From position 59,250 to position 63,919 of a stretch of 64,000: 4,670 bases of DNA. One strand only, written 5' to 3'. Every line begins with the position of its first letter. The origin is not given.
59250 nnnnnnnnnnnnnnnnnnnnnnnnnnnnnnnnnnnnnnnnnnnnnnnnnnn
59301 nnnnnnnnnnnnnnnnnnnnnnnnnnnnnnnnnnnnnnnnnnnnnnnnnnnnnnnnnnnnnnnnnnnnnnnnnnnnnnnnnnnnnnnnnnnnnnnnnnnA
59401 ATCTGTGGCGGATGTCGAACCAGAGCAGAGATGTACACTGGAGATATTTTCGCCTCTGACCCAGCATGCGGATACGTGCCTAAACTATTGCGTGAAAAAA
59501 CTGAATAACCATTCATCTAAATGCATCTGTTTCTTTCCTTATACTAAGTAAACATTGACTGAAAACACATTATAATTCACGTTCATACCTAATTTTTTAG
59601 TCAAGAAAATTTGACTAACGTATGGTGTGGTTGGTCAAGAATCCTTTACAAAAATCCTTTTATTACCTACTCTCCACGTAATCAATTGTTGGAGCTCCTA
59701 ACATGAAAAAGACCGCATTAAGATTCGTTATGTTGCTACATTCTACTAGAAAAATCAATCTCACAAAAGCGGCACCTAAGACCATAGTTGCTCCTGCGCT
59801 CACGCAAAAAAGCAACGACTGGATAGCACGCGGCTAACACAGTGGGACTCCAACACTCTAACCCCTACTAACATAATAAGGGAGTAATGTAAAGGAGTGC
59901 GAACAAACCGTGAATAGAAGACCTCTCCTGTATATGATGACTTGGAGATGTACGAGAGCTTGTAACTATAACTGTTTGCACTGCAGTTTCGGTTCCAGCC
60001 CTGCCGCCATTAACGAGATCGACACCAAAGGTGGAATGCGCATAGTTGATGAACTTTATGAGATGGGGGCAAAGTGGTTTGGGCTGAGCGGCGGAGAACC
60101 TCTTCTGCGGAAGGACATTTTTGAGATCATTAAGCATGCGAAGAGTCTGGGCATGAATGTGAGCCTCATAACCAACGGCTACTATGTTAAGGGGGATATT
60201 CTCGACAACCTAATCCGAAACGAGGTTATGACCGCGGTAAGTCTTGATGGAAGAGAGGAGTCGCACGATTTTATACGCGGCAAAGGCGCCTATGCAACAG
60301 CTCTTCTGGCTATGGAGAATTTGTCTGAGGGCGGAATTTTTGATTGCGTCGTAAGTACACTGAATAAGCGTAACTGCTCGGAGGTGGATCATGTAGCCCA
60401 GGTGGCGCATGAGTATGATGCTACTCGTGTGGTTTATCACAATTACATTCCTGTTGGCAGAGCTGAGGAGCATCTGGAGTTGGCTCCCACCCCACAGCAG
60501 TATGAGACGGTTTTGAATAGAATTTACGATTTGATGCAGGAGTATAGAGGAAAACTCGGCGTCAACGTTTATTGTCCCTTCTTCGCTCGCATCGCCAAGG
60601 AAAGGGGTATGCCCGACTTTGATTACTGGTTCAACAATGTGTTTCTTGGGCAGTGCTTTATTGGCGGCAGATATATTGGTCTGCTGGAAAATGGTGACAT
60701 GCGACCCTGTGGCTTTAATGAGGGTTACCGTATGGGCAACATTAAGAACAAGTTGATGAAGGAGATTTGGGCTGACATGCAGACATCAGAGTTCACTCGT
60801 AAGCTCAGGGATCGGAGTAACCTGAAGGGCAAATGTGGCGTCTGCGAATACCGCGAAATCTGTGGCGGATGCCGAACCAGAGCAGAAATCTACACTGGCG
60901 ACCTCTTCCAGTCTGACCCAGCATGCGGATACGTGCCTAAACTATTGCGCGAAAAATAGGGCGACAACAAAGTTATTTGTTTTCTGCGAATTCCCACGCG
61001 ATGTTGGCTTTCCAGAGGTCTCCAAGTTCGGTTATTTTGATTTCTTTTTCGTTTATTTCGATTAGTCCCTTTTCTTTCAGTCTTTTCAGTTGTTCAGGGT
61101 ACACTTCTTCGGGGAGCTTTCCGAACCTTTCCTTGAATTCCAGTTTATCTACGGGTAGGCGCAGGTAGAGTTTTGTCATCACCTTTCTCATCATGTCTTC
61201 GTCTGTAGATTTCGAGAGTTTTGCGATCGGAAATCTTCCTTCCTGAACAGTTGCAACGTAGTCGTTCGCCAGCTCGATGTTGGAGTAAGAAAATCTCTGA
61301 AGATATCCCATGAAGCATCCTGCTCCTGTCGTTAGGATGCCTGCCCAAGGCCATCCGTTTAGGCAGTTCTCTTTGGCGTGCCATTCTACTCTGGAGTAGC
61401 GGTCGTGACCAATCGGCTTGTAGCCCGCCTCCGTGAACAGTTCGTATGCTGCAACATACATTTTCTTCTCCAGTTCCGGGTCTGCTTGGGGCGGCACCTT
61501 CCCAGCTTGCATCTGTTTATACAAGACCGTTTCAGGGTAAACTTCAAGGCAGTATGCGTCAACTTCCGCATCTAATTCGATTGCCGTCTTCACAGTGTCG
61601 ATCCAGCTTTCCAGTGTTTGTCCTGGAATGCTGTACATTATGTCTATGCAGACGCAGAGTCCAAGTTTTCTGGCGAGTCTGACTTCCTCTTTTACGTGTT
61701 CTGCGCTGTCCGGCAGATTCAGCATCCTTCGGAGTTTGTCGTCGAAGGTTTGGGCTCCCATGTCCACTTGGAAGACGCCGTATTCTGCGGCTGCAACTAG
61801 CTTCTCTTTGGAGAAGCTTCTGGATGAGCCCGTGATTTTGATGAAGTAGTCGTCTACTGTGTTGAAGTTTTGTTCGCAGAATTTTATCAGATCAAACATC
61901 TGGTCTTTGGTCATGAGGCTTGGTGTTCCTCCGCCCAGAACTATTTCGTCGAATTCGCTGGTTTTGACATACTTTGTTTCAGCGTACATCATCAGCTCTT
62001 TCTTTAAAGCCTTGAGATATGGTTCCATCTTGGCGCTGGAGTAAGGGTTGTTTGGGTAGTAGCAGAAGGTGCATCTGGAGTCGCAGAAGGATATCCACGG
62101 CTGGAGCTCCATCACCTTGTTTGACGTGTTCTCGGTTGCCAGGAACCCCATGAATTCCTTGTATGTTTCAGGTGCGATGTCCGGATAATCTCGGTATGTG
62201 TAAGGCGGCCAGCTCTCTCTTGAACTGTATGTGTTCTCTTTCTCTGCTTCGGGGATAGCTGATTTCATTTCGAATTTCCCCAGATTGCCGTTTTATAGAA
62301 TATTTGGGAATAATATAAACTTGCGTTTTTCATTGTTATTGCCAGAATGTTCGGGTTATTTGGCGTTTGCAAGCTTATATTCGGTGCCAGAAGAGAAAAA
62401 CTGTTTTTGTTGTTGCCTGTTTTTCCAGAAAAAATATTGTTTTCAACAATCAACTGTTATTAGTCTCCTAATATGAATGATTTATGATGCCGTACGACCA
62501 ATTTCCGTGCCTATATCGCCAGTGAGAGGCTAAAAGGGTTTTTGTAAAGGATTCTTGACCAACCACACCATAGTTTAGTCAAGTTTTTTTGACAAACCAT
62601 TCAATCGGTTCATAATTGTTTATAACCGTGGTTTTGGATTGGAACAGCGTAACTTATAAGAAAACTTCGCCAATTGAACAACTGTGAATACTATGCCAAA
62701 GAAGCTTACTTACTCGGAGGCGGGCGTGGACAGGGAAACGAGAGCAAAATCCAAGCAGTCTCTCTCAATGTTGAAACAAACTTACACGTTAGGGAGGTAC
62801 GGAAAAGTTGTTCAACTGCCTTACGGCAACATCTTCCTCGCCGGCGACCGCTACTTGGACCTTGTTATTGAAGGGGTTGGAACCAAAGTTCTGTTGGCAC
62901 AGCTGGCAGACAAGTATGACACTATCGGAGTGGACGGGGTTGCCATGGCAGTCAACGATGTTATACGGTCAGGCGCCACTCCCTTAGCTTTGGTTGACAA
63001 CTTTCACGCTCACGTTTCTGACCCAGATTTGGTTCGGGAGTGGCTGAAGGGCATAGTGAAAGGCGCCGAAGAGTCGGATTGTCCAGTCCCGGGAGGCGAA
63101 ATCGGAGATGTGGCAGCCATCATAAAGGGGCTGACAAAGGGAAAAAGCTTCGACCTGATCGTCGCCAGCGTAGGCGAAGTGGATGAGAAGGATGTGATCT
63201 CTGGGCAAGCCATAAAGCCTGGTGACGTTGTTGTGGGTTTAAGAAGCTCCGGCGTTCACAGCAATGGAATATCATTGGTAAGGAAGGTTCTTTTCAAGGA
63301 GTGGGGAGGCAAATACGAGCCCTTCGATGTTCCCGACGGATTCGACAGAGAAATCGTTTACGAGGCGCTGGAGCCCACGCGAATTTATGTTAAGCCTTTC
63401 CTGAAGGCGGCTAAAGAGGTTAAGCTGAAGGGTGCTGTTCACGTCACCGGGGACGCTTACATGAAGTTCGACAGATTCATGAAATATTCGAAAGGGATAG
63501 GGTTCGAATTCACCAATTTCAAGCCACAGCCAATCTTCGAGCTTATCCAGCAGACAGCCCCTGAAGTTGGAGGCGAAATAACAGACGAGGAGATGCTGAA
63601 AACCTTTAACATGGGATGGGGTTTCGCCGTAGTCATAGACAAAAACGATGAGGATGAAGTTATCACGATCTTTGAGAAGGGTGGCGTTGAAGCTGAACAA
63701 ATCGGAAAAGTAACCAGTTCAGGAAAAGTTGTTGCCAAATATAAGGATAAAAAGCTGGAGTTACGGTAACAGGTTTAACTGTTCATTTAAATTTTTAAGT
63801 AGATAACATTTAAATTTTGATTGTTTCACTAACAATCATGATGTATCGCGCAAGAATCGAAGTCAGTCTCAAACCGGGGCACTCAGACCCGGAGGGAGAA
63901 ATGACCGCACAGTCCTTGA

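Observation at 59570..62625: Two inverted copies of a promoter-equipped 62-nt element with mutually exclusive helices, each aimed at a radical SAM gene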

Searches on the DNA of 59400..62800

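Call 23: search_rna_families(source=window, start=59400, end=62800, threshold=evalue, max_evalue=10)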
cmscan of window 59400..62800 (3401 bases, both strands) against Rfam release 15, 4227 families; matches with E-value up to 10: 4.
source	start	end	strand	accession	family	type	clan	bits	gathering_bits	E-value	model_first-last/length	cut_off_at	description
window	59533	59565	+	RF01365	CRISPR-DR52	Gene; CRISPR;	-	19.5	50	3.2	1-37/37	no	CRISPR RNA direct repeat element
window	60043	60117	+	RF02298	TtnuCD22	Gene; snRNA; snoRNA; CD-box;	-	19.3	85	3.4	1-77/77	no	Tetrahymena snoRNA TtnuCD22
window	61159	61214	-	RF01144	sR17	Gene; snRNA; snoRNA; CD-box;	-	17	36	1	1-55/55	no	Small nucleolar RNA sR17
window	61061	61107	+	RF02041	HOTTIP_2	Gene; lncRNA;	-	12.4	80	0.35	1-374/374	no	HOXA transcript at the distal tip, conserved region 2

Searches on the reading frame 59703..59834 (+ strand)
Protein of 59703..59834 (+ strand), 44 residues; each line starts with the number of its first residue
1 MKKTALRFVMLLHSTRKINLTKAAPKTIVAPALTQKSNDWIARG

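Call 88: search_protein_representatives(protein=window:59703-59834:+)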
Query: 44 residues. Proteins with E-value up to 0.001 (for the whole library): 3; up to 1e-10: 1; up to 1e-30: 0. The best 3 are listed.
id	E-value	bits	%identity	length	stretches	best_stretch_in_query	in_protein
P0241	1.7e-15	70.2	88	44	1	1-43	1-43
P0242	1.6e-10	55.1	71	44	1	1-42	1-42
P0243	2.3e-07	45.5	66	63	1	1-41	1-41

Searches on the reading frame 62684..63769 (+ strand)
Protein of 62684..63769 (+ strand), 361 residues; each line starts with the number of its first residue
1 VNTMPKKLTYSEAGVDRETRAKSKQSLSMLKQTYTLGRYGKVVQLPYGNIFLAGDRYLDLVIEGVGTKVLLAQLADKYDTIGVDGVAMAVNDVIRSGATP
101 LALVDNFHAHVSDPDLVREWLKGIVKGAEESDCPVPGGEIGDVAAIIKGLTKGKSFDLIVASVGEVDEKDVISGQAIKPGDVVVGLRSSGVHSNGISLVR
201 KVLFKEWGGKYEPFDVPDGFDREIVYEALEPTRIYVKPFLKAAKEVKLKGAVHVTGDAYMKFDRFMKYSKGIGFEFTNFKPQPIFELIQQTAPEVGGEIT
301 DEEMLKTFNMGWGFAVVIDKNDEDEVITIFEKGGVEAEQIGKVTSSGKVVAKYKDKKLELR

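Call 9: search_protein_families(library=pfam, proteins=[window:62684-63769:+])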
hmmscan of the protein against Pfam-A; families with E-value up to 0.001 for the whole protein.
window:62684-63769:+ (361 aa): 2 families
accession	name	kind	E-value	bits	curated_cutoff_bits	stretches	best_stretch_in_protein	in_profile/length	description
PF02769.27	AIRS_C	-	1.4e-23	84.2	23.1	1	178-353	1-155/156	AIR synthase related protein, C-terminal domain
PF00586.29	AIRS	-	6e-14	52.9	24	1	55-165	12-111/112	AIR synthase related protein, N-terminal domain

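Call 10: search_protein_families(library=ncbifam, proteins=[window:62684-63769:+])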
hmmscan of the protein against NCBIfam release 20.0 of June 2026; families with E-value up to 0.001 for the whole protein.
window:62684-63769:+ (361 aa): 8 families
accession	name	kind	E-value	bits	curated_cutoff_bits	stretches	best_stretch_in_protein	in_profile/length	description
TIGR00878.1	purM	equivalog_domain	9.7e-80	268.2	236.35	1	8-345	1-331/332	phosphoribosylformylglycinamidine cyclo-ligase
TIGR03267.1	methan_mark_2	hypoth_equivalog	3.3e-10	39.5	365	1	54-184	54-169/323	methanogenesis marker 2 protein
TIGR04049.1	AIR_rel_sll0787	hypoth_equivalog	1e-07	31.3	321.3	0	298-357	246-304/318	sll0787 family AIR synthase-like protein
NF002290.1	PRK01213.1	equivalog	7.1e-06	24.5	648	0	316-357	302-343/723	phosphoribosylformylglycinamidine synthase subunit PurL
TIGR01736.1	FGAM_synth_II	equivalog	8.5e-06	24.3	525.75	0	316-358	303-345/718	phosphoribosylformylglycinamidine synthase subunit PurL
TIGR01379.1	thiL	equivalog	4.3e-05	22.6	184.15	0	78-199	57-169/320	thiamine-phosphate kinase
NF004351.0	PRK05731.1-4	equivalog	0.00015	20.9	324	1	80-202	73-186/321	thiamine-phosphate kinase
TIGR02124.1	hypE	equivalog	0.00017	20.7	251.6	1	80-201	64-181/332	hydrogenase expression/formation protein HypE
